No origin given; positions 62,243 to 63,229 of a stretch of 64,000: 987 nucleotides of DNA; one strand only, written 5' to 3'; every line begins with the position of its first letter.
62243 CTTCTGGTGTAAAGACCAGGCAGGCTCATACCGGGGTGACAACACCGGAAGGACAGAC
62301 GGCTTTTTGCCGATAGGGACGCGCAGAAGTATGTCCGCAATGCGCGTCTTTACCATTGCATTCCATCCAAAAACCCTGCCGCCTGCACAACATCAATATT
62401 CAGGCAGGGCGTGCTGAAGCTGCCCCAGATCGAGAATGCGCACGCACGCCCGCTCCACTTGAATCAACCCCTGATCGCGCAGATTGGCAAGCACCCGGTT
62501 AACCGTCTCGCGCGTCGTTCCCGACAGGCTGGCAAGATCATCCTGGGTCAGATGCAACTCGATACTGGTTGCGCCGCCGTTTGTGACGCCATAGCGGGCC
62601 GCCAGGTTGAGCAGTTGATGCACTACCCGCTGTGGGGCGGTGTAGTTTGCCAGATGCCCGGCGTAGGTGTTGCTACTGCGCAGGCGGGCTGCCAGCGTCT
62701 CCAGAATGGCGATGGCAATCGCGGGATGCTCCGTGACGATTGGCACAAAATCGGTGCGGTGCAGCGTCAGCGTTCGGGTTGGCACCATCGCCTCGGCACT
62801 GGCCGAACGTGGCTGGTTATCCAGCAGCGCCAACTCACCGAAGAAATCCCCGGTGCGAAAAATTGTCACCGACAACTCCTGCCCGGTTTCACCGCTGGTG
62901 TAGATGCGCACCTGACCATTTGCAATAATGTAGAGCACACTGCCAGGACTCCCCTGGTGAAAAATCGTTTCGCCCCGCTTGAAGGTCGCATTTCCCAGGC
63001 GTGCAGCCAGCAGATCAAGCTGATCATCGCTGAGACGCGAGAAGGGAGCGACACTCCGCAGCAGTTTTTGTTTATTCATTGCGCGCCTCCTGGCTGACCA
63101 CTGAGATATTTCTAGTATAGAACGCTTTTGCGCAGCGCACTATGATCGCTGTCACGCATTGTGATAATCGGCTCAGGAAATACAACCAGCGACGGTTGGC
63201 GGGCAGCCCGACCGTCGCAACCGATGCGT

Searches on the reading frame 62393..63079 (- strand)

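Call 53: search_protein_families(library=pfam, max_evalue=0.00001, proteins=[window:62393-63079:-])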
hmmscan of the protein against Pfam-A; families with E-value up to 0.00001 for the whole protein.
window:62393-63079:- (228 aa): 3 families
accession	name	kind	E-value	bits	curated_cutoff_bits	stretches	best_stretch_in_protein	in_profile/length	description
PF00027.35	cNMP_binding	-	1.2e-23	83.3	27.5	1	32-115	3-86/89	Cyclic nucleotide-binding domain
PF13545.12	HTH_Crp_2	-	9e-21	74.1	27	1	150-223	1-69/70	Crp-like helix-turn-helix domain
PF00325.26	Crp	-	2.4e-08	34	21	1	175-206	1-32/32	Bacterial regulatory proteins, crp family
